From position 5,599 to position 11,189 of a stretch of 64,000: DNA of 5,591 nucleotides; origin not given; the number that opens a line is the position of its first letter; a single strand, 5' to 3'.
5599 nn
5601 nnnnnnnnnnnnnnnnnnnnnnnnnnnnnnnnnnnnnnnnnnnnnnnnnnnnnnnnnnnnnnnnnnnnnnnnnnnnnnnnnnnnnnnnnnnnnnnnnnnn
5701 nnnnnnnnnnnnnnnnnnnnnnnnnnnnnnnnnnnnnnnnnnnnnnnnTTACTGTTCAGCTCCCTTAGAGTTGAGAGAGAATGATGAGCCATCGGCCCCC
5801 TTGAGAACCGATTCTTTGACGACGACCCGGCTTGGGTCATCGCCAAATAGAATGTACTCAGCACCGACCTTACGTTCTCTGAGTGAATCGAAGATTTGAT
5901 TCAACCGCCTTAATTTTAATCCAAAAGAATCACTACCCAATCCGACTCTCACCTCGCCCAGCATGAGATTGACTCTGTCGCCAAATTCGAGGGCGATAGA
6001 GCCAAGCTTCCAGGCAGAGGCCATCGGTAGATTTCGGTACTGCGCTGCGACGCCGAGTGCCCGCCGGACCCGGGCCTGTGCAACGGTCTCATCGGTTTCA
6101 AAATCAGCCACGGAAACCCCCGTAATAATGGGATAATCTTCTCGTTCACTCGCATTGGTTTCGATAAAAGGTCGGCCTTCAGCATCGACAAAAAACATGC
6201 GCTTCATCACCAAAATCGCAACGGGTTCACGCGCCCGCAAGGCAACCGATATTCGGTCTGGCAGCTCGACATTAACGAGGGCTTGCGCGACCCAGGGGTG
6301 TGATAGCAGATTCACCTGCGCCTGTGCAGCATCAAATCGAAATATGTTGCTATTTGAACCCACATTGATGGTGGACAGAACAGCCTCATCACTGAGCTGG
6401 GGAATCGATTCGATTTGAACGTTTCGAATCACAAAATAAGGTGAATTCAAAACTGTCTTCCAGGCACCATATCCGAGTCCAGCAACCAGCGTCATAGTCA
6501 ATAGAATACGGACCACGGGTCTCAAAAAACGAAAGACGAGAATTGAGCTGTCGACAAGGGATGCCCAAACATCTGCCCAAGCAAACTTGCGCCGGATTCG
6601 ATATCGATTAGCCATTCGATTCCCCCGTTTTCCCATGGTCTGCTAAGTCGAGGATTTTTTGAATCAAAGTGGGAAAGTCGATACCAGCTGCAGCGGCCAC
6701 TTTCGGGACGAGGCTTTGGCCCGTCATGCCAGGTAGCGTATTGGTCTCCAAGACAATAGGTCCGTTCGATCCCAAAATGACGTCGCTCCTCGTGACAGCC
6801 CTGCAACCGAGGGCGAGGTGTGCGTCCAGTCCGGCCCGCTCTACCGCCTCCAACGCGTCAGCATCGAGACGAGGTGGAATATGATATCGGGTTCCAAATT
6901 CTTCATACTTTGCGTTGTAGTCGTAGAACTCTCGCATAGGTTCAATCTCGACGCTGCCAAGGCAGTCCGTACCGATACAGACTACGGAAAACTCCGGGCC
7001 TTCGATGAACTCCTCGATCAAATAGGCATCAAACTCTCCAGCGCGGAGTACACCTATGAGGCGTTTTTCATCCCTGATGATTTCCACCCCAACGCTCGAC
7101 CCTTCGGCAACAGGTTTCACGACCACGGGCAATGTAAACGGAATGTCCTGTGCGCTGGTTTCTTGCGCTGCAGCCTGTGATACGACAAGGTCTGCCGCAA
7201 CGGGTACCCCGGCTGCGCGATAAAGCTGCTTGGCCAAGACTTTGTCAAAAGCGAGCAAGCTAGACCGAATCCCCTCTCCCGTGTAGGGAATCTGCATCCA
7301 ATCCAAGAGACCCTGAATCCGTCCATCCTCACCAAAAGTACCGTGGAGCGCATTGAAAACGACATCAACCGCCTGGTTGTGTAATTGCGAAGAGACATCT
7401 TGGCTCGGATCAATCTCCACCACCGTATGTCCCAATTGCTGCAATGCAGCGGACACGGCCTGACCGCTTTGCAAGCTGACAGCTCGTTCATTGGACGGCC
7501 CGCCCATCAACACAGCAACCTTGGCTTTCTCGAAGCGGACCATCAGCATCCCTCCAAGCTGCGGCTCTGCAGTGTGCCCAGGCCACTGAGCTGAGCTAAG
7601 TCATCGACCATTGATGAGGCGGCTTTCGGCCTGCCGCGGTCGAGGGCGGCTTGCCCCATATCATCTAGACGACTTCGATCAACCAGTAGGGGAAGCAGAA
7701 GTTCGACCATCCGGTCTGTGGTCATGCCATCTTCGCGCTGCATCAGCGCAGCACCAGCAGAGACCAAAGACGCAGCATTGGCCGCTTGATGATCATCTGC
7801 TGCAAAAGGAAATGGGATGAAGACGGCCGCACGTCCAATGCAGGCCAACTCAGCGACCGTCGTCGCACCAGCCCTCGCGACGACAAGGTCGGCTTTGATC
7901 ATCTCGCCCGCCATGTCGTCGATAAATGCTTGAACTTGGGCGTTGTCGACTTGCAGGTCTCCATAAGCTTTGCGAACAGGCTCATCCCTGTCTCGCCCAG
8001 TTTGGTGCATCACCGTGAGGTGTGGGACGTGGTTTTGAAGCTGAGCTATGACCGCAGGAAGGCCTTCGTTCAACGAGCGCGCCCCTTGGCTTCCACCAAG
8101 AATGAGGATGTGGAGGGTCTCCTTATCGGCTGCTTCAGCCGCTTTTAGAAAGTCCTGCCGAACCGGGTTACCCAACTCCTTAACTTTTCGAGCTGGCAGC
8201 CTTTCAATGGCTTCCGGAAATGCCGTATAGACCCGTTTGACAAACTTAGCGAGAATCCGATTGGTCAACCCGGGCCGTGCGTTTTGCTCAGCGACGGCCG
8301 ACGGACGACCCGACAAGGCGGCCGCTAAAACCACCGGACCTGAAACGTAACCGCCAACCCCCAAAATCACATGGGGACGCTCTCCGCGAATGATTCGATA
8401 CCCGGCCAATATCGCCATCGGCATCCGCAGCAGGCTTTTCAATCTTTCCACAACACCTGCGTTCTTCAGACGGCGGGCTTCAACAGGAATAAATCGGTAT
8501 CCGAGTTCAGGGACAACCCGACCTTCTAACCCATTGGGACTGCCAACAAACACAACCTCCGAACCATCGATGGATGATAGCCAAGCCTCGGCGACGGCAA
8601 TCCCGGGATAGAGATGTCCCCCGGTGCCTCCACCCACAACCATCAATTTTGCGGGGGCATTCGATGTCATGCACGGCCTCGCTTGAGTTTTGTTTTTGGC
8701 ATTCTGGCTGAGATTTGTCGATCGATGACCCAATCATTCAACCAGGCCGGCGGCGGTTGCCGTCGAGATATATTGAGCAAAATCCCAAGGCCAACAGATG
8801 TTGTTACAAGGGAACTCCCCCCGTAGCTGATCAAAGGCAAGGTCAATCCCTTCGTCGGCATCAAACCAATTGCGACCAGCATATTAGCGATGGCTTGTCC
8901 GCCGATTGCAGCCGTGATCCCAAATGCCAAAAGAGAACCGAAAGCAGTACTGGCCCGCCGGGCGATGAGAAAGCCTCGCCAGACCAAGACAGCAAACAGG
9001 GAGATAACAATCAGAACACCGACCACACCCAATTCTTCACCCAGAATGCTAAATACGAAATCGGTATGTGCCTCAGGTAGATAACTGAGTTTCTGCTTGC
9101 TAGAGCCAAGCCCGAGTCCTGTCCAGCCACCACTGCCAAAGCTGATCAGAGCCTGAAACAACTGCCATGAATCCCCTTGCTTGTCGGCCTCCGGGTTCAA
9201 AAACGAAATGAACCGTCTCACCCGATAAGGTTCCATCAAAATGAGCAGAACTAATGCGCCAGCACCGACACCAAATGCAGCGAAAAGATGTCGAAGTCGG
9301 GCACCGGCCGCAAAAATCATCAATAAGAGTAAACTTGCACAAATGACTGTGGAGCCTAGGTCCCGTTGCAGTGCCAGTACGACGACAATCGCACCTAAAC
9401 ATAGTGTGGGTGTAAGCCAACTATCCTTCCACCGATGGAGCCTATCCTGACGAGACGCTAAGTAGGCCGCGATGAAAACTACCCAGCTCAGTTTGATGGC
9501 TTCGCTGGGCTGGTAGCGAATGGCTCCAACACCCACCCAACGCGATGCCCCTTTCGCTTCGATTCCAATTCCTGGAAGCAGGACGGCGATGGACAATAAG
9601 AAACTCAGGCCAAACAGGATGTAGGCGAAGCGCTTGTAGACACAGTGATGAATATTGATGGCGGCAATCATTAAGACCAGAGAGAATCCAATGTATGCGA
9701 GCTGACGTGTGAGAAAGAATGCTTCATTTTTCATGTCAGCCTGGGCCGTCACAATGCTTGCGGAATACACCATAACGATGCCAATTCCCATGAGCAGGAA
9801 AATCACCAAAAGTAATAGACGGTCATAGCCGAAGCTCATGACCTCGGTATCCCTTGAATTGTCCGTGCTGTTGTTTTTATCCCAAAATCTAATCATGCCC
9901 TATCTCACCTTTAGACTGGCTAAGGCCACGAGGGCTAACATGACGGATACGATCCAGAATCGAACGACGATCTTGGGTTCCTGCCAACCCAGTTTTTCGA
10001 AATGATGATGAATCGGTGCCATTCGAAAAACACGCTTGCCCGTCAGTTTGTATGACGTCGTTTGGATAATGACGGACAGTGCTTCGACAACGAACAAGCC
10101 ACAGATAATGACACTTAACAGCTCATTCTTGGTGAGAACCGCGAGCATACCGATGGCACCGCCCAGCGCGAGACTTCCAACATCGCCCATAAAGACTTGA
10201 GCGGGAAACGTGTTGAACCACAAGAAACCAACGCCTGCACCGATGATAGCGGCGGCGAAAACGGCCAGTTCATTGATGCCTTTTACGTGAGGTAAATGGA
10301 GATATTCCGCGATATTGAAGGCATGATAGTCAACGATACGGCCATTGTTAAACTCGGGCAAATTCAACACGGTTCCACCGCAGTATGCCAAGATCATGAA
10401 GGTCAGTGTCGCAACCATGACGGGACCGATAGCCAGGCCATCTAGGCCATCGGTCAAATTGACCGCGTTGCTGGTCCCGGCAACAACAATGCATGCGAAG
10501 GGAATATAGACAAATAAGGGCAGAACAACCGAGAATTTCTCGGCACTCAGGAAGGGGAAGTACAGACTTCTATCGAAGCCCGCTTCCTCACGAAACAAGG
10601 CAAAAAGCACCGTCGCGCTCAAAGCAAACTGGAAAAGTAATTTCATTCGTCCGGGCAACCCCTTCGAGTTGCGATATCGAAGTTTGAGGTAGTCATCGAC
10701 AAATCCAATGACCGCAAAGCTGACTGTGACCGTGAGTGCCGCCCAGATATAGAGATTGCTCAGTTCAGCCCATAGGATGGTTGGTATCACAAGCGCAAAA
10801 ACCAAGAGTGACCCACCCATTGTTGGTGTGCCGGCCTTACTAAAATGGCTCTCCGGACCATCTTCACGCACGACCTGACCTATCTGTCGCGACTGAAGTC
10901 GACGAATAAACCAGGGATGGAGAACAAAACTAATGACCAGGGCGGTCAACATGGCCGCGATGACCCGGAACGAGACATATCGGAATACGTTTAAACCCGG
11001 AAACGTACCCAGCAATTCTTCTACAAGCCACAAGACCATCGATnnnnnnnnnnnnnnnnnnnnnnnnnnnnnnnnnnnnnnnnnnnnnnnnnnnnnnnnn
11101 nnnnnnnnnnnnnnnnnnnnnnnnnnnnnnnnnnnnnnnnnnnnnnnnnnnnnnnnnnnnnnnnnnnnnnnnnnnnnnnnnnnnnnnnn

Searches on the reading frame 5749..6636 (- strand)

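Call 53: search_protein_families(library=pfam, proteins=[window:5749-6636:-], max_evalue=0.0001)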
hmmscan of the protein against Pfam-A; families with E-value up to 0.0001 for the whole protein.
window:5749-6636:- (295 aa): 1 family
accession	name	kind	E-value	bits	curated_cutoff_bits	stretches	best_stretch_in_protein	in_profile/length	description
PF08478.15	POTRA_1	-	1.4e-11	44.9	23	1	70-133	3-66/69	POTRA domain, FtsQ-type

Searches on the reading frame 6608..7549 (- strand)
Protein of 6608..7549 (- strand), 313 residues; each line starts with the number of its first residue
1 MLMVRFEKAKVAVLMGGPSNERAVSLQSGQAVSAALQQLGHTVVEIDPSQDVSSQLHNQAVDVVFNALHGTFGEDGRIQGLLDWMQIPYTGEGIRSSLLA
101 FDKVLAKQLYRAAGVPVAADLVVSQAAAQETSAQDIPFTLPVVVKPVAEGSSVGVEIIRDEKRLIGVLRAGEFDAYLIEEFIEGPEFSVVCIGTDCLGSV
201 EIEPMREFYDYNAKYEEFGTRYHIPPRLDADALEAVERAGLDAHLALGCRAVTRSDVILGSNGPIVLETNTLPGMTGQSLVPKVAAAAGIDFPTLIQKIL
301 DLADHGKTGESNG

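Call 53: search_protein_families(library=pfam, proteins=[window:6608-7549:-], max_evalue=0.0001)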
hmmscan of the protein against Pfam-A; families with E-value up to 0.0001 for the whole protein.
window:6608-7549:- (313 aa): 4 families
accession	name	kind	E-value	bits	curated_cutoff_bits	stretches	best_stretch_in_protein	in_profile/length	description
PF07478.18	Dala_Dala_lig_C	-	2.2e-38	132.3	24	1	109-300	1-203/204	D-ala D-ala ligase C-terminus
PF01820.27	Dala_Dala_lig_N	-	7.1e-23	81.9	34.6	2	51-91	80-120/121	D-ala D-ala ligase N-terminus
PF13535.11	ATP-grasp_4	-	1.8e-05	24.8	27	0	139-164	2-27/160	ATP-grasp domain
PF02655.19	ATP-grasp_3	-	4.5e-05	24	23.2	1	108-270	9-154/160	ATP-grasp domain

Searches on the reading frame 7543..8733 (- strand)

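Call 53: search_protein_families(library=pfam, proteins=[window:7543-8733:-], max_evalue=0.0001)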
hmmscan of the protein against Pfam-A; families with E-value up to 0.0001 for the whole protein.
window:7543-8733:- (396 aa): 3 families
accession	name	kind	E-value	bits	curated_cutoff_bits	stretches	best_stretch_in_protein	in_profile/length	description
PF04101.22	Glyco_tran_28_C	-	1.2e-36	126.7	22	1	209-371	2-162/166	Glycosyltransferase family 28 C-terminal domain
PF03033.26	Glyco_transf_28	-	8.5e-31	107.3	26.2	1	31-170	2-139/139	Glycosyltransferase family 28 N-terminal domain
PF13579.12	Glyco_trans_4_4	-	3.3e-06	28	29.7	0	57-169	18-117/158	Glycosyl transferase 4-like domain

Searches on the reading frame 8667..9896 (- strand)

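Call 53: search_protein_families(library=pfam, proteins=[window:8667-9896:-], max_evalue=0.0001)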
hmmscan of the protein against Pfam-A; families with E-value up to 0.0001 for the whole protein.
window:8667-9896:- (409 aa): 1 family
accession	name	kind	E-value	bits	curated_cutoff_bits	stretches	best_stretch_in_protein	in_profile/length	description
PF01098.24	FTSW_RODA_SPOVE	-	9.9e-108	360.7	26.4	1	27-379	3-353/356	Cell cycle protein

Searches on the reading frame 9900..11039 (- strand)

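Call 53: search_protein_families(library=pfam, proteins=[window:9900-11039:-], max_evalue=0.0001)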
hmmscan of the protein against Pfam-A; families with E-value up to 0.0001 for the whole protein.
window:9900-11039:- (379 aa): 1 family
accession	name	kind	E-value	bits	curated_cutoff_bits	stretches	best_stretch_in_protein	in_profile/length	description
PF00953.26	Glycos_transf_4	-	2.4e-33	115.8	27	1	99-302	2-158/160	Glycosyl transferase family 4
